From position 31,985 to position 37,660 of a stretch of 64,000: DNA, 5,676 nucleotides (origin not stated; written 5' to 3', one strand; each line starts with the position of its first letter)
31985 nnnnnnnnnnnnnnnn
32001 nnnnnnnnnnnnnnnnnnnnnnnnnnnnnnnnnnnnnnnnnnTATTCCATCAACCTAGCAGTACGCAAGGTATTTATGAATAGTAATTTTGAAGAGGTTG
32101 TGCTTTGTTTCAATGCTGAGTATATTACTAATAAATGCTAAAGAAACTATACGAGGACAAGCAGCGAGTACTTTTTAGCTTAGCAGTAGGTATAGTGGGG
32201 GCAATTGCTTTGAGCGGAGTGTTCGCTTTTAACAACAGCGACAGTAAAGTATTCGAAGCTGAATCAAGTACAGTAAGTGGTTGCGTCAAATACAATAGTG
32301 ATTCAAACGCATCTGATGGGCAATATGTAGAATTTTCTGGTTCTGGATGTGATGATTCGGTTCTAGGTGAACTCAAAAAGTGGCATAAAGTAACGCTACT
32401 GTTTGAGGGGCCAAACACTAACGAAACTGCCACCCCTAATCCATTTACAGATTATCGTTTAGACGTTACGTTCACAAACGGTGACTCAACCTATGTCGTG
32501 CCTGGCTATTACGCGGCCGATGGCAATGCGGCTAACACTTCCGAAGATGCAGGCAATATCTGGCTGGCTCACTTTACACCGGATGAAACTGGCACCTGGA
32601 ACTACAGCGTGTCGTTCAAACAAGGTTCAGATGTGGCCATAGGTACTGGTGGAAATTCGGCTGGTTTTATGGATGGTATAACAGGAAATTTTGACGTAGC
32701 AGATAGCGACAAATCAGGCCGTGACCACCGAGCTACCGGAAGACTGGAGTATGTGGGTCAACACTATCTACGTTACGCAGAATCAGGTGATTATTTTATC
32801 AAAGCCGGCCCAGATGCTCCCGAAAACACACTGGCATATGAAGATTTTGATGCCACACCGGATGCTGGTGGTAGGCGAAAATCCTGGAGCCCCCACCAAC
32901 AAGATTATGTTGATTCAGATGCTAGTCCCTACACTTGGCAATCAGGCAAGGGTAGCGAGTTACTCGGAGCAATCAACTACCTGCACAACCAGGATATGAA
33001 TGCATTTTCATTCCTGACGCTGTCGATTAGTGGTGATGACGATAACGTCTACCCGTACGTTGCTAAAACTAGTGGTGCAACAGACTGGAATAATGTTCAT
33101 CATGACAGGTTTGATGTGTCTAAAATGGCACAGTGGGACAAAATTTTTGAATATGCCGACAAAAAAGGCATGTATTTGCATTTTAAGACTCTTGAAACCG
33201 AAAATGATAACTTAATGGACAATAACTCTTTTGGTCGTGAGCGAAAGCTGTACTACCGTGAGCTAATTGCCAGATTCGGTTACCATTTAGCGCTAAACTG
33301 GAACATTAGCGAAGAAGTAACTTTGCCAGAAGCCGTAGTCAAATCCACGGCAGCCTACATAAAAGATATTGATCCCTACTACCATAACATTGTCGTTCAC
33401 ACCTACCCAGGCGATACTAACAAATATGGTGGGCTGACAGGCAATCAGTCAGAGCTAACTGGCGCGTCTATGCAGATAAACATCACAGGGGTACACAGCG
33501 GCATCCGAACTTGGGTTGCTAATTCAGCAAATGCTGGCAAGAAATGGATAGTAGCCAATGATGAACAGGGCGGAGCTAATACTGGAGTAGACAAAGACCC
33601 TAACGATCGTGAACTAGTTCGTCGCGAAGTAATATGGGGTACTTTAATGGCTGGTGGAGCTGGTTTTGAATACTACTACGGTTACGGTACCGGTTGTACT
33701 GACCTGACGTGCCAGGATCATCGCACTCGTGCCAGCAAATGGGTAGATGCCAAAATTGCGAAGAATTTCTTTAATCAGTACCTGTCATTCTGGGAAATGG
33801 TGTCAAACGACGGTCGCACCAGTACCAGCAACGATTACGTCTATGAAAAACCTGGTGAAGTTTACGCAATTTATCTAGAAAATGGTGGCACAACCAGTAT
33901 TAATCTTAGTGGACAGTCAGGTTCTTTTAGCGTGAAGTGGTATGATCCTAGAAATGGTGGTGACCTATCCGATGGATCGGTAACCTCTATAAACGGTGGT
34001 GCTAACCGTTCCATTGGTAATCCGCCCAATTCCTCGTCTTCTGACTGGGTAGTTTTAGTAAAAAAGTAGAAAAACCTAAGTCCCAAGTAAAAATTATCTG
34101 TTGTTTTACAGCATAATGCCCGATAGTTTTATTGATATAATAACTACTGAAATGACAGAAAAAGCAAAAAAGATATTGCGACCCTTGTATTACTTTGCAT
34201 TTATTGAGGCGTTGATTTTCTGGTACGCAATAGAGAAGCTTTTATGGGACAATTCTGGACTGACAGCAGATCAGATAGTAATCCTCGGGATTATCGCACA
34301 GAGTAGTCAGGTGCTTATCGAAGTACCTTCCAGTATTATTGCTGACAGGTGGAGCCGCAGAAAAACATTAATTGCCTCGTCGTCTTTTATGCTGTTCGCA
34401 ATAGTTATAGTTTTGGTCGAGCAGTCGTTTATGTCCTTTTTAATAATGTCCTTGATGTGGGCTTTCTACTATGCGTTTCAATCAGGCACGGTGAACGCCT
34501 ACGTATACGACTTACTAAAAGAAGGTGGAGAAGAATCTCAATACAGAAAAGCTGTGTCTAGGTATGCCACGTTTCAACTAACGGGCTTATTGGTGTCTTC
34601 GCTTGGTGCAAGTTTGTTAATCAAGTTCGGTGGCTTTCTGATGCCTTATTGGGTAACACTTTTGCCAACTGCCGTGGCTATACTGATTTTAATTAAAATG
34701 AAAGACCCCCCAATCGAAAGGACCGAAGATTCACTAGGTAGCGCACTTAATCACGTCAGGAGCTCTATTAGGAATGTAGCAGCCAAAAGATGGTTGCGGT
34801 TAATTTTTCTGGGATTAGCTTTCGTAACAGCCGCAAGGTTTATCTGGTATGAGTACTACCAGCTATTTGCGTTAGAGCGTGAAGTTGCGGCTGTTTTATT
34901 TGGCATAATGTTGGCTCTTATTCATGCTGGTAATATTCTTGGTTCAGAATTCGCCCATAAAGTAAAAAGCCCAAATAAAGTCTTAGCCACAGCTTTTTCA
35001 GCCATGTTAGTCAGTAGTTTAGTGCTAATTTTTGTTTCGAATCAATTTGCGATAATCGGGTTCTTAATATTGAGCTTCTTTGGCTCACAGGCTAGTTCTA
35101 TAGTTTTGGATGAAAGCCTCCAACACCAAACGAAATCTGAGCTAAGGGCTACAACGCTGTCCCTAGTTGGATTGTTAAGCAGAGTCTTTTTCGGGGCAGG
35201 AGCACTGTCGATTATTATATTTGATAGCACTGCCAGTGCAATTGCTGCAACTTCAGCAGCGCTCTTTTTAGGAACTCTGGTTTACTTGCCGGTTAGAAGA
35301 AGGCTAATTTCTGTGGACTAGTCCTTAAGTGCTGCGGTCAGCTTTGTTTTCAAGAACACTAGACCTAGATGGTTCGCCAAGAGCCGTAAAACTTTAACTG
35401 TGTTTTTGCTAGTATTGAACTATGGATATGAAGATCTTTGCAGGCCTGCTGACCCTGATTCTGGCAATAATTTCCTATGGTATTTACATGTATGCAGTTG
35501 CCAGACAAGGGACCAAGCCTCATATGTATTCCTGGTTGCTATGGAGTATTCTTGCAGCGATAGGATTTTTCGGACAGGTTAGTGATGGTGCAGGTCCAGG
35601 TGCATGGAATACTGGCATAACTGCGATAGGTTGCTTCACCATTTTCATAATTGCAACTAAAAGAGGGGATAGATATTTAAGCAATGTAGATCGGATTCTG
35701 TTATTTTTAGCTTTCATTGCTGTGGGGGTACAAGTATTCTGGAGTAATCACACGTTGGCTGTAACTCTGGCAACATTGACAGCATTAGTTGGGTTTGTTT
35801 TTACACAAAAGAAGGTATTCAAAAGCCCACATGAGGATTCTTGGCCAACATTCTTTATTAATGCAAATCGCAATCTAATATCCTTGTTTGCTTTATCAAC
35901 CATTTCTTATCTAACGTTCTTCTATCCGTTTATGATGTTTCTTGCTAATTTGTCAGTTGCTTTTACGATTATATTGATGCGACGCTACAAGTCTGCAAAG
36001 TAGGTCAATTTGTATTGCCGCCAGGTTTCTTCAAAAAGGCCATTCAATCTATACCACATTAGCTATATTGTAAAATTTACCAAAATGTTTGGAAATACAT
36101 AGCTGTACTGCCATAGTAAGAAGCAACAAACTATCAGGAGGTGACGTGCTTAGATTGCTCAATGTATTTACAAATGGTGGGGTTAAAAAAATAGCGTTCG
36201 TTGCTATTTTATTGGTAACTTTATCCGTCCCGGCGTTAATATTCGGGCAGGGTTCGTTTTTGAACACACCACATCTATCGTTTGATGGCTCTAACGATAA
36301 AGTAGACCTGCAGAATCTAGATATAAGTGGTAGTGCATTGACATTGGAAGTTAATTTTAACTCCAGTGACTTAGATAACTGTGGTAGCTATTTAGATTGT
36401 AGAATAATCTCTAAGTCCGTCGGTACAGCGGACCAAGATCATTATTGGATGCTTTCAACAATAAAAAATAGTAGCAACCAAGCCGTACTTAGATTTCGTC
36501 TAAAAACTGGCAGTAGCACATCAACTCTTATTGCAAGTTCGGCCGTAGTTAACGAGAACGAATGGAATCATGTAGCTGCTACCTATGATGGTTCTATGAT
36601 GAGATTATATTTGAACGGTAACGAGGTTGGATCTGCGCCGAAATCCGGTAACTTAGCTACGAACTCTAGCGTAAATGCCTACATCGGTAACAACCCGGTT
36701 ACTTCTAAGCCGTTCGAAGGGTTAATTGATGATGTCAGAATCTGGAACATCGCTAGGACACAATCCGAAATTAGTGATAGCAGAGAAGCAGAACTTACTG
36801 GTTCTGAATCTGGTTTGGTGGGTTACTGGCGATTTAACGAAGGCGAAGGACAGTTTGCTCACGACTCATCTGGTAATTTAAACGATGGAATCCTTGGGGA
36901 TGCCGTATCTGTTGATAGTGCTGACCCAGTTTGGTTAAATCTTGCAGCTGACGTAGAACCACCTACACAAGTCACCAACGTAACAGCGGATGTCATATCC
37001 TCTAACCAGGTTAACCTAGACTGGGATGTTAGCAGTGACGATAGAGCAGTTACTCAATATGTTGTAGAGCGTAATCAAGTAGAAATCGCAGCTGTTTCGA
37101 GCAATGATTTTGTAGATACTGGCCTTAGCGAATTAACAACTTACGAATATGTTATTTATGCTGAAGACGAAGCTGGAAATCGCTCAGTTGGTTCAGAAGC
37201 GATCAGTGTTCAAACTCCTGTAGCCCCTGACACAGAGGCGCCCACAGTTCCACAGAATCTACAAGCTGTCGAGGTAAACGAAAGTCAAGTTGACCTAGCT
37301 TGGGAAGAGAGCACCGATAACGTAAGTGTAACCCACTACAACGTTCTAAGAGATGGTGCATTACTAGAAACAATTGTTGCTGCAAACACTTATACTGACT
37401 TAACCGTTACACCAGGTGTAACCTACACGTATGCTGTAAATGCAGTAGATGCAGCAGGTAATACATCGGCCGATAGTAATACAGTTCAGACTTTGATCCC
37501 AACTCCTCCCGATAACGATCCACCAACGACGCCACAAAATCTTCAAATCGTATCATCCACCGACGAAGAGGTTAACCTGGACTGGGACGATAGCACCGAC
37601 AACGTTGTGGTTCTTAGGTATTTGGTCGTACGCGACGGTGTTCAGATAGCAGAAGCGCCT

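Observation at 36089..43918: Giant 2.6k-aa surface protein combining three LamG lectin-like modules, FN3/Ig domains and a double FG-GAP beta-propeller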

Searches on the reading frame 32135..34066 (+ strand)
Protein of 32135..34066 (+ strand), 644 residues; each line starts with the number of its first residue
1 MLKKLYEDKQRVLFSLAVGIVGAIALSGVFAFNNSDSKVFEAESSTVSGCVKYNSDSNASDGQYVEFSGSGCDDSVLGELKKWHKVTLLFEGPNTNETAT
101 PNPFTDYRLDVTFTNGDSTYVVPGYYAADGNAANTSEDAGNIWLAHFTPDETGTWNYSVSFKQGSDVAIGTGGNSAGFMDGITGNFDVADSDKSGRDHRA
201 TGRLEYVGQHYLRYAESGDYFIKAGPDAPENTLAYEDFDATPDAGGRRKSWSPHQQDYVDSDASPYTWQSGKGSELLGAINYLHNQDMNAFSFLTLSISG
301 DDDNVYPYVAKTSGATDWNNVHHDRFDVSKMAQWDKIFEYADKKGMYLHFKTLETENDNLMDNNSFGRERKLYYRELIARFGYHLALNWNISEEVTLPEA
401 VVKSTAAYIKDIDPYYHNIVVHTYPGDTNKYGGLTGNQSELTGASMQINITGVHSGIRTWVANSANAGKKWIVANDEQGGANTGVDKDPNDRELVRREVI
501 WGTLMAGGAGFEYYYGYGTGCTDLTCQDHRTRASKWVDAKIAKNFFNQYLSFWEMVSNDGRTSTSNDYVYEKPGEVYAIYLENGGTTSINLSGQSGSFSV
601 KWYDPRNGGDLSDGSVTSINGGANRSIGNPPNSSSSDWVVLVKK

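Call 10: search_protein_families(library=pfam, proteins=[window:32135-34066:+], max_evalue=0.001)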
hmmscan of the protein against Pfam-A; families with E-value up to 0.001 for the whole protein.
window:32135-34066:+ (644 aa): 2 families
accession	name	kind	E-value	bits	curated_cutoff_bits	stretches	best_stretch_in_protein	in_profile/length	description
PF16586.11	DUF5060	-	3.6e-21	75.6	27.2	1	80-162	2-70/70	Domain of unknown function (DUF5060)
PF12904.13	Collagen_bind_2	-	9.8e-08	32.2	22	1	563-642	12-91/92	Putative collagen-binding domain of a collagenase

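Call 47: search_solved_structures(query=window:32135-34066:+, max_evalue=0.01)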
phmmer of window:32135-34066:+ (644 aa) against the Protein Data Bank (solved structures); distinct sequences matched with E-value up to 0.01: 0.

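Call 48: search_protein_families(library=pfam, proteins=[window:32135-34066:+], max_evalue=1)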
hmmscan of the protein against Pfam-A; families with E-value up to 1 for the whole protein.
window:32135-34066:+ (644 aa): 2 families
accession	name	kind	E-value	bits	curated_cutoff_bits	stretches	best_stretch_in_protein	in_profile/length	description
PF16586.11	DUF5060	-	3.6e-21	75.6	27.2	1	80-162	2-70/70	Domain of unknown function (DUF5060)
PF12904.13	Collagen_bind_2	-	9.8e-08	32.2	22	1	563-642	12-91/92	Putative collagen-binding domain of a collagenase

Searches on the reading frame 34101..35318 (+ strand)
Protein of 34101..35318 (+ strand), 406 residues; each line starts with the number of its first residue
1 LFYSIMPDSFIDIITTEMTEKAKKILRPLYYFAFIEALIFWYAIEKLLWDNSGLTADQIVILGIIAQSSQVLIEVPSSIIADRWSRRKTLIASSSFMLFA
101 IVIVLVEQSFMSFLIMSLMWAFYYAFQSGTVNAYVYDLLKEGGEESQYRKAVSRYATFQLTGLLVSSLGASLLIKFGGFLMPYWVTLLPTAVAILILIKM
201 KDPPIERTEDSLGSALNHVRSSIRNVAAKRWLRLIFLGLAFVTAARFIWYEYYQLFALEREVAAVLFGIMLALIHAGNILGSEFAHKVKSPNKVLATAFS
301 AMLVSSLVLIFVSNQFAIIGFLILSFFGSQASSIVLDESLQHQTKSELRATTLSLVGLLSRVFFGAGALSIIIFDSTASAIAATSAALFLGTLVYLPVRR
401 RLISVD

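Call 10: search_protein_families(library=pfam, proteins=[window:34101-35318:+], max_evalue=0.001)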
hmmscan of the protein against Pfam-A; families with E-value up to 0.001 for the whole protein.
window:34101-35318:+ (406 aa): 2 families
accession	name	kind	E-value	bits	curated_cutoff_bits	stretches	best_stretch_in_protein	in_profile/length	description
PF07690.21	MFS_1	-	2.9e-19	69.6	33.4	1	33-365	8-344/347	Major Facilitator Superfamily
PF05977.19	MFS_3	-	9.7e-07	28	27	1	71-389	59-384/524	Transmembrane secretion effector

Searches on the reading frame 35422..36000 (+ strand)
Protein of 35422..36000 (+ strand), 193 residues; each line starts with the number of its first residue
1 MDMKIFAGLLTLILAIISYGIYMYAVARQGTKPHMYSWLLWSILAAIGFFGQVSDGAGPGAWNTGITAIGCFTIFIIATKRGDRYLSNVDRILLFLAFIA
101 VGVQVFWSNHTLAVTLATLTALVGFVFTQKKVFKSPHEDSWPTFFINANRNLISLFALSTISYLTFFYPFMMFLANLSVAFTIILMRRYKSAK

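Call 10: search_protein_families(library=pfam, proteins=[window:35422-36000:+], max_evalue=0.001)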
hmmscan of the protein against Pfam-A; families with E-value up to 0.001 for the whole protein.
window:35422-36000:+ (193 aa): 1 family
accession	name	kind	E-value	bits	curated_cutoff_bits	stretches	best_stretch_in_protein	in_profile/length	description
PF24961.1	NfeD_membrane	-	0.00061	20.2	26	1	42-144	4-97/119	NfeD integral membrane domain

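Call 48: search_protein_families(library=pfam, proteins=[window:35422-36000:+], max_evalue=1)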
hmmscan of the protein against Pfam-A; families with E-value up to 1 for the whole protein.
window:35422-36000:+ (193 aa): 2 families
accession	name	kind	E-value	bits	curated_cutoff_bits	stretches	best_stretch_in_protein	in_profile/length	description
PF24961.1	NfeD_membrane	-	0.00061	20.2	26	1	42-144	4-97/119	NfeD integral membrane domain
PF11862.13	DUF3382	-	0.19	12.5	28.9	1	5-53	7-53/97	Domain of unknown function (DUF3382)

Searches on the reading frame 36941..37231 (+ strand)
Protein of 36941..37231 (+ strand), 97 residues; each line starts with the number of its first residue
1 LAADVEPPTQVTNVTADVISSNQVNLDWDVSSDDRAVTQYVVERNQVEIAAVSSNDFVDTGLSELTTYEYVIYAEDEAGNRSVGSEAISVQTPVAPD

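Call 50: search_protein_families(library=pfam, proteins=[window:36941-37231:+], max_evalue=0.001)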
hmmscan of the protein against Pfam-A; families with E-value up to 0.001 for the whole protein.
window:36941-37231:+ (97 aa): 1 family
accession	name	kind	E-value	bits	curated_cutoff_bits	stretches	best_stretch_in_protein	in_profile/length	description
PF00041.27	fn3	-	2.7e-06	27.9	25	1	10-88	2-81/84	Fibronectin type III domain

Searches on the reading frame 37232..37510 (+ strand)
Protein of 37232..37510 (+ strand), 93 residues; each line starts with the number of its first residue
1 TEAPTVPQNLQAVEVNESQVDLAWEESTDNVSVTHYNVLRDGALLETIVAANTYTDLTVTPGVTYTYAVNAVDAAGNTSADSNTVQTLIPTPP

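Call 50: search_protein_families(library=pfam, proteins=[window:37232-37510:+], max_evalue=0.001)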
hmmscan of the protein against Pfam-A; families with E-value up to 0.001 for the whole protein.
window:37232-37510:+ (93 aa): 2 families
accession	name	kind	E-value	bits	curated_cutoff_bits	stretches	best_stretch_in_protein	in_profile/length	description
PF00041.27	fn3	-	1.8e-07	31.7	25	1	7-85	3-81/84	Fibronectin type III domain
PF18370.7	RGI_lyase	-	0.00017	22.3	27.8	1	10-85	10-83/86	Rhamnogalacturonan I lyases beta-sheet domain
